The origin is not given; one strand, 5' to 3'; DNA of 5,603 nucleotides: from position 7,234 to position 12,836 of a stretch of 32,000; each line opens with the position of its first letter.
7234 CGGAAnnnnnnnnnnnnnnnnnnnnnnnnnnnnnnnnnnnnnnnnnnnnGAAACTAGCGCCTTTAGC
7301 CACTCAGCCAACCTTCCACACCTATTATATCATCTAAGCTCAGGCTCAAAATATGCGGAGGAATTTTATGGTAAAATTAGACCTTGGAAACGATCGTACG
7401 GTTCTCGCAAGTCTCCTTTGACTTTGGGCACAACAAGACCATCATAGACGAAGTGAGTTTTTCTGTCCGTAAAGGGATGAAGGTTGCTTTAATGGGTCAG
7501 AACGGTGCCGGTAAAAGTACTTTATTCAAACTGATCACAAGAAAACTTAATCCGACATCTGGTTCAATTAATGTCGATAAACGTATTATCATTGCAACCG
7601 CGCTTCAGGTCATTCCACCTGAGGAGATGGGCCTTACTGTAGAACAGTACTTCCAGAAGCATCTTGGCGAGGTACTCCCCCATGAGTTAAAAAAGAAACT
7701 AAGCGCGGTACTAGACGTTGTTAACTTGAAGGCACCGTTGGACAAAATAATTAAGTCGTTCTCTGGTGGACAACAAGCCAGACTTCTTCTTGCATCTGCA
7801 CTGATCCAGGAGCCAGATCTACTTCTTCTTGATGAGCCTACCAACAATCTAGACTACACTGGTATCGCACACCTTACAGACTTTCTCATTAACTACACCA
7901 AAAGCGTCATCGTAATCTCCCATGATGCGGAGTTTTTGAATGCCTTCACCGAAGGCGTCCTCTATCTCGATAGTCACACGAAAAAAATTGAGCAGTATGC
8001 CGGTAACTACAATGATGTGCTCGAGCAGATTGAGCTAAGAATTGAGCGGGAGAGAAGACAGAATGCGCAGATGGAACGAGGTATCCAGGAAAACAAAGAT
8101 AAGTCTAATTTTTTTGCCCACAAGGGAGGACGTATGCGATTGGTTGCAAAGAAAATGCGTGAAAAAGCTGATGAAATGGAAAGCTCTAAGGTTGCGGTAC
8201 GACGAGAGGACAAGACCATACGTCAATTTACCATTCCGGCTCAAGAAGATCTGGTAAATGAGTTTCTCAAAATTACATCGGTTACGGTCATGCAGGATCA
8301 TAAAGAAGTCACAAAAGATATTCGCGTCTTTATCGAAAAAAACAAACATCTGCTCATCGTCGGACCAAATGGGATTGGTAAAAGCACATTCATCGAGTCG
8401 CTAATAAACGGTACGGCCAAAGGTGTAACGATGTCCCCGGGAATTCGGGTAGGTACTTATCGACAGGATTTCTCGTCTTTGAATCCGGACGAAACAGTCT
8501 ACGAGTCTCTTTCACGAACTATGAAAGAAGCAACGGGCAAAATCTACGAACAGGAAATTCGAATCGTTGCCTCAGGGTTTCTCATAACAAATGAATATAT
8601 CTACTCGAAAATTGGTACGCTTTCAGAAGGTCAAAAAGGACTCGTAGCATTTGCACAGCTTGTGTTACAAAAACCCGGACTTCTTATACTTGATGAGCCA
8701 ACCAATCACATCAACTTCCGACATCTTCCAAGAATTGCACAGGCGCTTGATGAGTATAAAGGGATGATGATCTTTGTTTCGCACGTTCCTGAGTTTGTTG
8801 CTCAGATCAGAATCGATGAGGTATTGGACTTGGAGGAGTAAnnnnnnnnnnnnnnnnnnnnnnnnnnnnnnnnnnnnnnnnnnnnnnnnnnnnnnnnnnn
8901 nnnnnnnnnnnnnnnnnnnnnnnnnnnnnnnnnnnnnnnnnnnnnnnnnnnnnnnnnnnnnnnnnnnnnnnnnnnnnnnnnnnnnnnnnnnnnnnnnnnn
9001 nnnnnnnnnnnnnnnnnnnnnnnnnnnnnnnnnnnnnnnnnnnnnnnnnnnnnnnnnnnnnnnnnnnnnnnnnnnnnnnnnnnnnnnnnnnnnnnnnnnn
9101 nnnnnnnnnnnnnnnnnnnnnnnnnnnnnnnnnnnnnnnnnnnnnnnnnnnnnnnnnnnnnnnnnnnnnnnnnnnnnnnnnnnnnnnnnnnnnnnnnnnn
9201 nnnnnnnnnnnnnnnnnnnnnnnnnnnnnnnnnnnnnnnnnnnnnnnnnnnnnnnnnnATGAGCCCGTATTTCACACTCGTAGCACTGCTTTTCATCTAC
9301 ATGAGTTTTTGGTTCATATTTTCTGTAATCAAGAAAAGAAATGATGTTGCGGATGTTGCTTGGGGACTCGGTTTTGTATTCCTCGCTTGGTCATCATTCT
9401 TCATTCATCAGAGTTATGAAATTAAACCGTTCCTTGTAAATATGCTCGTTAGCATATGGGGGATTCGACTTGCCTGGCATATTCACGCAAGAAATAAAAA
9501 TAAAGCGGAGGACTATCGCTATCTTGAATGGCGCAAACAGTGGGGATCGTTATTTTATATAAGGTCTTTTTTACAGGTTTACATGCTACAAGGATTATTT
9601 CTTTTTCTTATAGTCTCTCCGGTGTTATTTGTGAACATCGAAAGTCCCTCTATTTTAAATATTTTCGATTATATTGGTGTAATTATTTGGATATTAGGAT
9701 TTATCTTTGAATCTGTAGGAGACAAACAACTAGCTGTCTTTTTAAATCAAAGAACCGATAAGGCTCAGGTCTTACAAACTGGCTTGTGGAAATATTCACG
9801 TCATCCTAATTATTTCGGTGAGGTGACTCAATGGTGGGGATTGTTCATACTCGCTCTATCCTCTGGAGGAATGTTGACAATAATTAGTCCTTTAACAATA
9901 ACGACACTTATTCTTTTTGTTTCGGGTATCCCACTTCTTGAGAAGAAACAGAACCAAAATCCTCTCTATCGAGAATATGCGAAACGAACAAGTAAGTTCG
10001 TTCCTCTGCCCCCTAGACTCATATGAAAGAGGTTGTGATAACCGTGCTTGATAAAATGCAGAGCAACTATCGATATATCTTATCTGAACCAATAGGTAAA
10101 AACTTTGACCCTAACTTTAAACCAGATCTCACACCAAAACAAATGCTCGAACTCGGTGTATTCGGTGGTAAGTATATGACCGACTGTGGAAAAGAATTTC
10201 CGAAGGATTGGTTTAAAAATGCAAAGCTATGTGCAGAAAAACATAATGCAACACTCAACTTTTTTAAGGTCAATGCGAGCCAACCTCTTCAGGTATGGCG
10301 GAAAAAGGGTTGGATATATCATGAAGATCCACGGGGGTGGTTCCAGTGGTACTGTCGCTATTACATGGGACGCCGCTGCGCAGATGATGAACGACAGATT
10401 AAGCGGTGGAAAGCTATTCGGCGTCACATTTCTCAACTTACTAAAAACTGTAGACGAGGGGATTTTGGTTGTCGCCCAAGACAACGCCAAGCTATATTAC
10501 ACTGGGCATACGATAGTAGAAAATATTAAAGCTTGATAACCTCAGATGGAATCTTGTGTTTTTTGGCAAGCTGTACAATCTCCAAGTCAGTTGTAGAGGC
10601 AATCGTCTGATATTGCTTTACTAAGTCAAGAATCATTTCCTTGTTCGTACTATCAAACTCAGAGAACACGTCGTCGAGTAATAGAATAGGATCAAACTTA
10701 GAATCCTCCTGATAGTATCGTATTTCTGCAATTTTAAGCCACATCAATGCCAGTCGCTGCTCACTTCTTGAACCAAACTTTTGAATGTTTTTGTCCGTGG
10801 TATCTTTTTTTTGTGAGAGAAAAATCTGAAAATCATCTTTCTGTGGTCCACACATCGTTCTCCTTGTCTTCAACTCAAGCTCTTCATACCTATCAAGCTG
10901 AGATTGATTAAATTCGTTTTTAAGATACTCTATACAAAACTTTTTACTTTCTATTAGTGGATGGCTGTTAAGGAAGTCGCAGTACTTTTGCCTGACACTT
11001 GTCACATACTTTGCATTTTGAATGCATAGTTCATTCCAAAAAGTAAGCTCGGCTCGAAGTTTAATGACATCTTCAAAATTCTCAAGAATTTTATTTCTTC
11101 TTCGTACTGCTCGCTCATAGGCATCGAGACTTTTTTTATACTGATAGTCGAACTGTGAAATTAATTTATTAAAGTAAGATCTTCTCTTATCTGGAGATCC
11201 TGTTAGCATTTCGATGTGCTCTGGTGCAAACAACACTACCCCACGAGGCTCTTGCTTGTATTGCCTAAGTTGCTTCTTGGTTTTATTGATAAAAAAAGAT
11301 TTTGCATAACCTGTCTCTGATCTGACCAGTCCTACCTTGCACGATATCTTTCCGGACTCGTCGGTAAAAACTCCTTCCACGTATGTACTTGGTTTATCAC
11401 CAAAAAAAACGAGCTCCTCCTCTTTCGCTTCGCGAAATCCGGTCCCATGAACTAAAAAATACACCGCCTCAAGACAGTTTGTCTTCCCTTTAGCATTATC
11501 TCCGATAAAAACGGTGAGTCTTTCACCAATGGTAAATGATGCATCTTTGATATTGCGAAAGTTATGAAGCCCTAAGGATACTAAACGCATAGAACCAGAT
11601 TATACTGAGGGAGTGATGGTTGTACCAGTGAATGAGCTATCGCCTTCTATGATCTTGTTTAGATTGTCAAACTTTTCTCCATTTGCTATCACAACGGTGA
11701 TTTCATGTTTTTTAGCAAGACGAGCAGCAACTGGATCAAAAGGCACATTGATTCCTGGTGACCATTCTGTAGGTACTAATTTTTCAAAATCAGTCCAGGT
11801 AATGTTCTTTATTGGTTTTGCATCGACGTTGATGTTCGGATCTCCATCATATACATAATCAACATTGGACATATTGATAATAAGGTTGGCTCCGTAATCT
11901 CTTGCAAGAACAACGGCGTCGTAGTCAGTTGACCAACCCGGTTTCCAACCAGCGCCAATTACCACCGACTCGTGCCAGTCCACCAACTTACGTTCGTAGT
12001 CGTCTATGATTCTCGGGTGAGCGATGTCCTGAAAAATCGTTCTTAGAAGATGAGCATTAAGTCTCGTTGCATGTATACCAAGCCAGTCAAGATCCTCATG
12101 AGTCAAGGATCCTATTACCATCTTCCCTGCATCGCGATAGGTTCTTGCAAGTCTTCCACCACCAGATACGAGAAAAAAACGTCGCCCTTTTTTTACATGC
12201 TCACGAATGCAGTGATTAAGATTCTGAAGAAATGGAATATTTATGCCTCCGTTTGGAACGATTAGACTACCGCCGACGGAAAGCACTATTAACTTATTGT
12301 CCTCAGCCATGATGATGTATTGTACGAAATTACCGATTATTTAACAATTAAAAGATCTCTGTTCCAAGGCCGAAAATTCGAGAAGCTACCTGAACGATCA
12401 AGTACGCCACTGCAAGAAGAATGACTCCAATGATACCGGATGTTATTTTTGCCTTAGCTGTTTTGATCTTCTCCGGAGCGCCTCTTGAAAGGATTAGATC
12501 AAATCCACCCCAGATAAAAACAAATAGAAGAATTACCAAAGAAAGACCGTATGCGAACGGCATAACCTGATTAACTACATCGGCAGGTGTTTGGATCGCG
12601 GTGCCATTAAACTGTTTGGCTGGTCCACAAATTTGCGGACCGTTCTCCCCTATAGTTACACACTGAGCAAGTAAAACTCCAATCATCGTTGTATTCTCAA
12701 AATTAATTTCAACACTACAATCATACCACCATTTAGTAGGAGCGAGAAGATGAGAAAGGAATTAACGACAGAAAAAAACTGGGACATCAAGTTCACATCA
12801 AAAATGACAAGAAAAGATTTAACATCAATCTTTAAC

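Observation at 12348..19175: Compact T4SS-pilin / VirB6-like / dual wall-hydrolase envelope cluster with no ATPase in sight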

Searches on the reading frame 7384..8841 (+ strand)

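Call 5: search_protein_families(library=pfam, proteins=[window:7384-8841:+], max_evalue=0.01)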
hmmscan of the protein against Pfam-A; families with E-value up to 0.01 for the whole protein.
window:7384-8841:+ (485 aa): 38 families (the best 25 are shown)
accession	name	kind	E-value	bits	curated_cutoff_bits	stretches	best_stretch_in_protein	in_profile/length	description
PF00005.33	ABC_tran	-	4.4e-48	163.8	25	2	22-154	2-137/137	ABC transporter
PF13304.12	AAA_21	-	1e-18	68.9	27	2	125-186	237-304/304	AAA domain, putative AbiEii toxin, Type IV TA system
PF02463.25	SMC_N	-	2.8e-12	47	40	0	125-188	136-205/220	RecF/RecN/SMC N terminal domain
PF03193.22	RsgA_GTPase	-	7.7e-09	36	30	1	298-344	85-130/174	RsgA GTPase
PF13555.12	AAA_29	-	1.3e-08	34.9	27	1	24-49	15-40/61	P-loop containing region of AAA domain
PF12775.13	AAA_7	-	9.4e-08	32.2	25.8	1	308-351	21-64/181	P-loop containing dynein motor region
PF13401.12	AAA_22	-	1.1e-07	32.7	27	1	320-438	5-92/130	AAA domain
PF20720.3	nSTAND3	-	2e-06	28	27.2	1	310-346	7-43/155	Novel STAND NTPase 3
PF01926.29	MMR_HSR1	-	5.9e-06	26.8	21.9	0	33-56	1-24/113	50S ribosome-binding GTPase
PF13476.12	AAA_23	-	7.2e-06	27.2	27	1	323-393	21-95/201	AAA domain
PF02367.23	TsaE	-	9.1e-06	26.1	26.6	0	26-57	16-47/128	Threonylcarbamoyl adenosine biosynthesis protein TsaE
PF00910.28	RNA_helicase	-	1.5e-05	25.8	21.5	0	324-351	2-29/105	RNA helicase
PF13173.12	AAA_14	-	2.7e-05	24.6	27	0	320-344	2-26/129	AAA domain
PF13191.12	AAA_16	-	4.1e-05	24.6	32.6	0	321-342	25-46/167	AAA ATPase domain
PF01580.24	FtsK_SpoIIIE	-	4.6e-05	23.4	24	1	313-343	31-62/221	FtsK/SpoIIIE family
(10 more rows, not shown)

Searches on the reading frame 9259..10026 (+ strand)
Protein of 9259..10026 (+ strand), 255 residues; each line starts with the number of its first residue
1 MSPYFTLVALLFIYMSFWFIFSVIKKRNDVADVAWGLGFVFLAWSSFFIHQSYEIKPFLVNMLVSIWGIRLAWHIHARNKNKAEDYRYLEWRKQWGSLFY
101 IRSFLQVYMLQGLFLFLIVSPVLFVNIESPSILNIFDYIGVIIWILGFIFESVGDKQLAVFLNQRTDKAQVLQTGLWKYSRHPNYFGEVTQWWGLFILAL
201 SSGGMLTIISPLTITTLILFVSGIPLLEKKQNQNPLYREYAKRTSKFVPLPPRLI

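Call 5: search_protein_families(library=pfam, proteins=[window:9259-10026:+], max_evalue=0.01)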
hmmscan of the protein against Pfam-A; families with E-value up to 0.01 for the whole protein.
window:9259-10026:+ (255 aa): 4 families
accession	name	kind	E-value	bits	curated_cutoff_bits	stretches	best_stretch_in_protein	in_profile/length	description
PF06966.17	DUF1295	-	1.7e-71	240.9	20.4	1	18-244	1-235/235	Protein of unknown function (DUF1295)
PF02544.21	Steroid_dh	-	5.5e-09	36.6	22.6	1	134-206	39-111/150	3-oxo-5-alpha-steroid 4-dehydrogenase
PF04140.19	ICMT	-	2e-05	25.3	24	1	166-217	30-81/95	Isoprenylcysteine carboxyl methyltransferase (ICMT) family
PF04191.18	PEMT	-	2.4e-05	25.2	25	1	141-218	26-89/105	Phospholipid methyltransferase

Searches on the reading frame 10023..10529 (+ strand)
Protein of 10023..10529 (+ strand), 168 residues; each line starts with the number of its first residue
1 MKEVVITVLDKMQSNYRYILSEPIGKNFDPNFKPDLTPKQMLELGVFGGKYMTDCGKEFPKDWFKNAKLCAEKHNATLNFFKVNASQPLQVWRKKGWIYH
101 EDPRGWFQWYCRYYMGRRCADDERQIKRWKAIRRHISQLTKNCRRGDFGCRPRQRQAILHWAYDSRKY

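Call 5: search_protein_families(library=pfam, proteins=[window:10023-10529:+], max_evalue=0.01)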
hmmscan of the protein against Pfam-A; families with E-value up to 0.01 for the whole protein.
window:10023-10529:+ (168 aa): 0 families

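Call 7: search_protein_families(library=ncbifam, proteins=[window:10023-10529:+], max_evalue=1)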
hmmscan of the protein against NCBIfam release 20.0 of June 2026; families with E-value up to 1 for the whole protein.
window:10023-10529:+ (168 aa): 1 family
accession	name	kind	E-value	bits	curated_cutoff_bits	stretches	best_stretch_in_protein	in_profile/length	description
TIGR03337.1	phnR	equivalog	0.043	13.5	296.75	1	66-107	22-64/231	phosphonate utilization transcriptional regulator PhnR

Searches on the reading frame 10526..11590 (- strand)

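Call 6: search_protein_families(library=pfam, proteins=[window:10526-11590:-], max_evalue=0.01)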
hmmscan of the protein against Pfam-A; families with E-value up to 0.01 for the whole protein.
window:10526-11590:- (354 aa): 5 families
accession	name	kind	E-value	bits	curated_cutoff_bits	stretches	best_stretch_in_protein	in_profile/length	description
PF02463.25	SMC_N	-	6.6e-13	49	40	1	4-334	3-197/220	RecF/RecN/SMC N terminal domain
PF13175.12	AAA_15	-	2.4e-09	37.8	32.1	1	1-296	1-266/374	AAA ATPase domain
PF13476.12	AAA_23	-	7.8e-07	30.4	27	1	5-179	1-180/201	AAA domain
PF13514.12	AAA_27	-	0.00096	19.2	22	1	1-80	1-79/206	AAA domain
PF13304.12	AAA_21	-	0.0066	17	27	0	25-46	1-22/304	AAA domain, putative AbiEii toxin, Type IV TA system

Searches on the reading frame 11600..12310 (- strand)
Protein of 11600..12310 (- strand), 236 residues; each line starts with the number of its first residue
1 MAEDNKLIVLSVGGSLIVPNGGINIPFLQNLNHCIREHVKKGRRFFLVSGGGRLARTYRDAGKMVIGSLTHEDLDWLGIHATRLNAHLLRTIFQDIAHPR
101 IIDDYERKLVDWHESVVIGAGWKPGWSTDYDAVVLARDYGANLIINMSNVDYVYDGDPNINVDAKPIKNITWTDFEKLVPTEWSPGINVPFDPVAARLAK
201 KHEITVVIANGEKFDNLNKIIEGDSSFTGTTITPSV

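Call 6: search_protein_families(library=pfam, proteins=[window:11600-12310:-], max_evalue=0.01)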
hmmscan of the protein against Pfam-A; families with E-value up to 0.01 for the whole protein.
window:11600-12310:- (236 aa): 1 family
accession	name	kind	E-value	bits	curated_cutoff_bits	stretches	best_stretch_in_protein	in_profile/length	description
PF00696.33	AA_kinase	-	2.1e-26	93.5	24.9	1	6-210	1-234/234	Amino acid kinase family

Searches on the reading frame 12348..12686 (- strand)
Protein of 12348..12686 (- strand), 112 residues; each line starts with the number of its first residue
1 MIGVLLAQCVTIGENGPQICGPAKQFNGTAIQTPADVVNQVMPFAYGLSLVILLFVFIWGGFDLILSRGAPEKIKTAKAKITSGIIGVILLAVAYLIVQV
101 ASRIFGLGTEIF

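Call 3: search_protein_families(library=pfam, proteins=[window:12348-12686:-], max_evalue=1)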
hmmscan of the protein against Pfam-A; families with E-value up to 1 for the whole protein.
window:12348-12686:- (112 aa): 6 families
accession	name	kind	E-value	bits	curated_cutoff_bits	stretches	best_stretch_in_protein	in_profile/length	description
PF18895.5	T4SS_pilin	-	2.6e-09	37.5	26.6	1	35-100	6-70/71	Type IV secretion system pilin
PF14163.11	SieB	-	0.038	14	26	1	54-106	2-56/147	Super-infection exclusion protein B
PF19948.4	DUF6410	-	0.055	13.7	25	1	49-101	80-132/189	Family of unknown function (DUF6410)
PF04246.17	RseC_MucC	-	0.061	13.7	24.4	1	31-104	56-117/130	Positive regulator of sigma(E), RseC/MucC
PF14110.11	DUF4282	-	0.12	13.4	27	1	39-105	10-67/86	Domain of unknown function (DUF4282)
PF07214.17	DUF1418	-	0.16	12.3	22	1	78-99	9-30/94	Protein of unknown function (DUF1418)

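Call 7: search_protein_families(library=ncbifam, proteins=[window:12348-12686:-], max_evalue=1)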
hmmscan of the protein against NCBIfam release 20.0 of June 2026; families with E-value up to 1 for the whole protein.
window:12348-12686:- (112 aa): 1 family
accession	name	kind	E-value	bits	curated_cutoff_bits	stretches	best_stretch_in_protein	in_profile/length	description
NF045849.1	ICE_MMCAP2_0565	equivalog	1e-06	28.3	40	1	38-104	13-79/80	Mbov_0395 family pilin-like conjugal transfer protein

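Call 97: search_protein_families(library=phrogs, proteins=[window:12348-12686:-], max_evalue=0.01)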
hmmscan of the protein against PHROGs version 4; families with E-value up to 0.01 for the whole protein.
window:12348-12686:- (112 aa): 0 families

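Call 116: search_protein_families(library=padloc, proteins=[window:12348-12686:-], max_evalue=0.01)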
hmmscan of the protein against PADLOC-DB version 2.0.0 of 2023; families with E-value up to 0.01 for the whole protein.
window:12348-12686:- (112 aa): 0 families

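Call 117: list_cluster_members(proteins=[window:12348-12686:-, window:12683-13342:-, window:15138-16442:+, P0001, window:18222-19175:-, window:20195-22600:-])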
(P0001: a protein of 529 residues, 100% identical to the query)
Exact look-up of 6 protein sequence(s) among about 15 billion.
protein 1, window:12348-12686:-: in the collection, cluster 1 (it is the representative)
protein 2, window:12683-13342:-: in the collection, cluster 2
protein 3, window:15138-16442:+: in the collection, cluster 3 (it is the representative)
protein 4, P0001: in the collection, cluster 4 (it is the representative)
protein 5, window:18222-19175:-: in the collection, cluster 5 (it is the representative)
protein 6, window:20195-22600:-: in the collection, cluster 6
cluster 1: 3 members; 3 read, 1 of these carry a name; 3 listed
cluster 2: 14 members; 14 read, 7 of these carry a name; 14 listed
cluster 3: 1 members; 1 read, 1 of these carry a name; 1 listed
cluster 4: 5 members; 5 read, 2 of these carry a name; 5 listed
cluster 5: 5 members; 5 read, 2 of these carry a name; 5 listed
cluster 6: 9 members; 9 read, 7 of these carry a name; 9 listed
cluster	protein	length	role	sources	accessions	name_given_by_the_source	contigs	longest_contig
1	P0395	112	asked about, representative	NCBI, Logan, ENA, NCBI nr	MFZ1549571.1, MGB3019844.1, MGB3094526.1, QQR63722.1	MAG: hypothetical protein WBB49_01385 [Microgenomates group bacterium] | MAG: hypothetical protein IPH70_04445 [Candidatus Roizmanbacteria bacterium]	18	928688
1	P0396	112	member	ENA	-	-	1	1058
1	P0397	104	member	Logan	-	-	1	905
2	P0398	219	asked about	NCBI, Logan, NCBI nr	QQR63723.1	M50 family metallopeptidase [Candidatus Roizmanbacteria bacterium] | MAG: M50 family metallopeptidase [Candidatus Roizmanbacteria bacterium]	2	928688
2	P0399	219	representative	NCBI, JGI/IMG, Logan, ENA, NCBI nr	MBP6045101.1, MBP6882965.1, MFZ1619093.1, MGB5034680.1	MAG: M50 family metallopeptidase [Microgenomates group bacterium] | M50 family metallopeptidase [Candidatus Woesebacteria bacterium]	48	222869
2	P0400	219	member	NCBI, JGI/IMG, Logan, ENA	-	hypothetical protein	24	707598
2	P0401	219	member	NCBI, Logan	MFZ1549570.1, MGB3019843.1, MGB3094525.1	MAG: M50 family metallopeptidase [Microgenomates group bacterium]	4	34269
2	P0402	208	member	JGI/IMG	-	hypothetical protein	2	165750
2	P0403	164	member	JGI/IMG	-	hypothetical protein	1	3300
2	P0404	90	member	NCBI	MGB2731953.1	MAG: hypothetical protein WBC38_03205, partial [Microgenomates group bacterium]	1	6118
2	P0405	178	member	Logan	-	-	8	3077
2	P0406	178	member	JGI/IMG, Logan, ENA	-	-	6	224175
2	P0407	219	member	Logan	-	-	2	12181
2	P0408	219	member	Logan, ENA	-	-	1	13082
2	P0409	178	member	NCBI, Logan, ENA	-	-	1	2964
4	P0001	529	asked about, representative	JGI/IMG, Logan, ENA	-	hypothetical protein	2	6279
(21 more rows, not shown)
